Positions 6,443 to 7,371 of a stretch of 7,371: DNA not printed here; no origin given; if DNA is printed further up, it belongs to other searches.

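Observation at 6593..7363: Catalytically degenerate eIF4A paralogue, a candidate pseudo-helicase.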

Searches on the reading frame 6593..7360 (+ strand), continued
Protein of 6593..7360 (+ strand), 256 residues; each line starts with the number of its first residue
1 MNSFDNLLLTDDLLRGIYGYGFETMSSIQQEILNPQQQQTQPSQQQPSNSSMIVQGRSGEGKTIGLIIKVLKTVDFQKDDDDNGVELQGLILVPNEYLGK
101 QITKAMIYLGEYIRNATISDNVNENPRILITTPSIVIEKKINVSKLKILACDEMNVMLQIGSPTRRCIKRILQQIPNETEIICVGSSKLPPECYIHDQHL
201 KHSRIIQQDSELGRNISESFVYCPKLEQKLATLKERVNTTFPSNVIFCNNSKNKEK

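Call 42: fold_search(model_id=the predicted structure, library=pdb)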
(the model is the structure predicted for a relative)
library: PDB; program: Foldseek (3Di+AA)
matches with E <= 10: 1639; with E <= 0.001: 870
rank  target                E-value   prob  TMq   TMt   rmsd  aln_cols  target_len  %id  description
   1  2hyi_C                8.1e-22  1.00  0.77  0.74   3.5       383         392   26  Structure of the human exon junction complex with a trapped DEAD-box helicase bound to RNA (released 2006-08-15)
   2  6icz_u                8.5e-22  1.00  0.77  0.75   3.5       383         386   26  Cryo-EM structure of a human post-catalytic spliceosome (P complex) at 3.0 angstrom (released 2019-03-13)
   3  5zc9_A                2.7e-21  1.00  0.77  0.76   3.3       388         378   24  Crystal structure of the human eIF4A1-ATP analog-RocA-polypurine RNA complex (released 2019-01-16)
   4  9avr_A                4.0e-21  1.00  0.76  0.76   3.4       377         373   24  Human eIF4A-1 in complex with AMP-PNP, RNA, and the inhibitor silvestrol (released 2024-10-23)
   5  2j0s_A                5.3e-21  1.00  0.77  0.74   3.5       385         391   26  The crystal structure of the Exon Junction Complex at 2.2 A resolution (released 2006-09-06)
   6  9dts_B                6.3e-21  1.00  0.76  0.76   3.8       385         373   24  Crystal structure of the human eIF4A1/AMPPNP/amidino-rocaglate/polypurine RNA complex (released 2025-03-12)
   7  8enk_A                1.2e-20  1.00  0.77  0.76   3.2       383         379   20  Crystal structure of UAP56 in complex with Tho1, the yeast homolog of human SARNP (released 2023-08-16)
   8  5sup_A                1.4e-20  1.00  0.78  0.77   3.3       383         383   20  Crystal structure of the Sub2-Yra1 complex in association with RNA (released 2017-01-18)
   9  9dts_D                3.9e-20  1.00  0.76  0.77   3.3       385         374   24  Crystal structure of the human eIF4A1/AMPPNP/amidino-rocaglate/polypurine RNA complex (released 2025-03-12)
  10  8enk_B                4.1e-20  1.00  0.77  0.76   3.0       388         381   20  Crystal structure of UAP56 in complex with Tho1, the yeast homolog of human SARNP (released 2023-08-16)
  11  2j0q_A                8.2e-20  1.00  0.77  0.74   3.5       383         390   26  The crystal structure of the Exon Junction Complex at 3.2 A resolution (released 2006-08-30)
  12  5suq_A                8.6e-20  1.00  0.72  0.72   4.0       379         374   19  Crystal structure of the THO-Sub2 complex (released 2017-01-18)
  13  8huj_A                9.7e-20  1.00  0.55  0.54   6.7       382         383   24  Cryo-EM structure of the J-K-St region of EMCV IRES in complex with eIF4G-HEAT1 and eIF4A (released 2023-08-02)
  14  4ct4_B                1.0e-19  1.00  0.69  0.69   4.7       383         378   21  CNOT1 MIF4G domain - DDX6 complex (released 2014-05-07)
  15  7pmq_A                1.4e-19  1.00  0.76  0.63   3.4       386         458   20  DEAD-box helicase DbpA in the active conformation bound to a hairpin loop RNA and ADP/BeF3 (released 2022-09-14)
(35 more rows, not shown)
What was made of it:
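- Closest known: eIF4A-I / eIF4A-III. Same: Best structural matches, TM 0.77 to 2hyi_C and 5zc9_A (call 42).
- Closest known: eIF4A-III locked in the exon junction complex. Same: The model's best structural match is this closed state (call 42).
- The best Foldseek matches are closed-state eIF4A-III and eIF4A-I, TM 0.77 (call 42).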

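Call 45: find_homologous_proteins(query=A4, max_evalue=1e-20)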
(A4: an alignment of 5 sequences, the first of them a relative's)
Query A4 (5 sequences) (375 aa, profile of the alignment): 411 proteins with E <= 1e-20 among 8000 candidates; the best 120 are listed.
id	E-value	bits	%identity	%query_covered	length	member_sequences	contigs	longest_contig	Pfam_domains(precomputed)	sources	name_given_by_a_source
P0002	6.1e-174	596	100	100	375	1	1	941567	PF00270.36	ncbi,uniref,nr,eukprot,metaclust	ncbi:predicted protein [Naegleria gruberi]|uniref:ATP-dependent RNA helicase n=2 Tax=Naegleria grube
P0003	6.3e-168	577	51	99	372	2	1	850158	PF00270.36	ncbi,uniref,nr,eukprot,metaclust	ncbi:predicted protein [Naegleria gruberi]|uniref:ATP-dependent RNA helicase n=1 Tax=Naegleria grube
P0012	1.0e-151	523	27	93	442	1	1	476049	PF00270.36,PF00271.38,PF04851.22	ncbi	ncbi:hypothetical protein ABK040_013017 [Willaertia magna]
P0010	2.2e-124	433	48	70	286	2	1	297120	PF00270.36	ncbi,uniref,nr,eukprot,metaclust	ncbi:predicted protein [Naegleria gruberi]|uniref:Predicted protein n=1 Tax=Naegleria gruberi TaxID=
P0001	1.0e-110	388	100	68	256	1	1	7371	PF00270.36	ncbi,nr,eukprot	ncbi:predicted protein [Naegleria gruberi]|nr:uncharacterized protein NAEGRDRAFT_76775 [Naegleria gr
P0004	4.9e-79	284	47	71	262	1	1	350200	PF00270.36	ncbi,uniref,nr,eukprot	ncbi:predicted protein [Naegleria gruberi]|uniref:ATP-dependent RNA helicase n=1 Tax=Naegleria grube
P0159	1.7e-50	190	29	91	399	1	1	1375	PF00270.36,PF00271.38,PF04851.22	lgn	-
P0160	2.4e-50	190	30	93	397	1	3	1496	PF00270.36,PF00271.38,PF04851.22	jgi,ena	jgi:translation initiation factor 4A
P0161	8.2e-50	188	29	90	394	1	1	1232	PF00270.36,PF00271.38,PF04851.22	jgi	-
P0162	1.2e-49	187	29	93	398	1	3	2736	PF00270.36,PF00271.38,PF04851.22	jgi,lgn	jgi:translation initiation factor 4A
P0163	1.2e-49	187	29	93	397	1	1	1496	PF00270.36,PF00271.38,PF04851.22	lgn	-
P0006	1.5e-49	187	30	91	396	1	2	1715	PF00270.36,PF00271.38,PF04851.22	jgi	jgi:translation initiation factor 4A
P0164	1.6e-49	187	29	93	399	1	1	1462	PF00270.36,PF00271.38,PF04851.22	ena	-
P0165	1.6e-49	187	29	93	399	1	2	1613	PF00270.36,PF00271.38,PF04851.22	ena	-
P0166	1.9e-49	187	30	88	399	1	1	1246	PF00270.36,PF00271.38,PF04851.22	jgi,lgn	jgi:translation initiation factor 4A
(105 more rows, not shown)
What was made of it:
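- A second search drops from 284 bits (family) to 190 bits (canonical eIF4A) (call 45).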

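Call 46: search_solved_structures(query=A4, max_evalue=1e-10, show_alignments=0)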
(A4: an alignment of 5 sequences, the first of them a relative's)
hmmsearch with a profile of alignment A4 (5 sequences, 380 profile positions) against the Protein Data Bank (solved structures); distinct sequences matched with E-value up to 1e-10: 134 (the best 60 are shown).
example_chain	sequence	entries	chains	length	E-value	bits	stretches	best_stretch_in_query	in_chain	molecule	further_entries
2zu6_A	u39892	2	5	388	1.6e-49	172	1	5-338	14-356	Eukaryotic initiation factor 4A-I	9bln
9dts_A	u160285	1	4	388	1.6e-49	172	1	5-338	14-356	Eukaryotic initiation factor 4A-I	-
6xki_A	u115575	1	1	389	1.6e-49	172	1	5-338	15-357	Eukaryotic initiation factor 4A-I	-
7ppz_B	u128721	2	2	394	1.6e-49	172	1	5-338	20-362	Eukaryotic initiation factor 4A-I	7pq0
5zc9_A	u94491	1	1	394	1.7e-49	171.9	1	5-338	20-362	Eukaryotic initiation factor 4A-I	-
6zmw_j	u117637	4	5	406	1.8e-49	171.8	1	5-338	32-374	Eukaryotic initiation factor 4A-I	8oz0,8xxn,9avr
3eiq_A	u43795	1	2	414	2e-49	171.7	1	5-338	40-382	Eukaryotic initiation factor 4A-I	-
8huj_A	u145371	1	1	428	2.2e-49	171.5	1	5-338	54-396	Eukaryotic initiation factor 4A-I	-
7znj_A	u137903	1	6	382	1.7e-47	165.4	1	6-337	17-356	Eukaryotic initiation factor 4A-III, N-terminally processed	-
6qdv_7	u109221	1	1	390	1.8e-47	165.3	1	6-337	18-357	Eukaryotic initiation factor 4A-III, N-terminally processed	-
2hxy_A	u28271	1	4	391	1.8e-47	165.3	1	6-337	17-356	Probable ATP-dependent RNA helicase DDX48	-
2j0q_A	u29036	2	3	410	2.1e-47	165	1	6-337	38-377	ATP-DEPENDENT RNA HELICASE DDX48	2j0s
2xb2_A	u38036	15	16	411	2.1e-47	165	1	6-337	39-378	EUKARYOTIC INITIATION FACTOR 4A-III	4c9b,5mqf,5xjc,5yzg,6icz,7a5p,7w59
2hyi_C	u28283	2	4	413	2.1e-47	165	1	6-337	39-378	Probable ATP-dependent RNA helicase DDX48 | Eukaryotic initiation factor 4A-III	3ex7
2j0u_B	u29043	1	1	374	6.3e-47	163.4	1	6-337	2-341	ATP-DEPENDENT RNA HELICASE DDX48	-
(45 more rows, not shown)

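Call 54: search_protein_families(library=pfam, proteins=[L001:3-1202:+, L002:2-841:-, L002:1050-1391:-, L002:2847-3164:+], max_evalue=0.001)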
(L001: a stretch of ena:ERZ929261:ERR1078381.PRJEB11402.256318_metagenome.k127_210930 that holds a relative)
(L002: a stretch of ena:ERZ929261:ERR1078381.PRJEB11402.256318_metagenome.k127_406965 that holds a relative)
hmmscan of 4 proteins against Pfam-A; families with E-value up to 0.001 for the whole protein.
L001:3-1202:+ (399 aa): 1 family
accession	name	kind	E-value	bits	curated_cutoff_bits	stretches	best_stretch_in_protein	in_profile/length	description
PF13475.11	DUF4116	-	1.8e-39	133.4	24.9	4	157-204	1-48/49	Domain of unknown function (DUF4116)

L002:2-841:- (280 aa): 1 family
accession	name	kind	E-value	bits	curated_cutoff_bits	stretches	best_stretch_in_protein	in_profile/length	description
PF00622.36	SPRY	-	5.3e-14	52.8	26.3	2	39-138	2-89/121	SPRY domain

L002:1050-1391:- (113 aa): 0 families

L002:2847-3164:+ (106 aa): 0 families
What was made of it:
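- Tried and rejected: The neighbours of the paralogues are DUF4116 and SPRY proteins (call 54).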
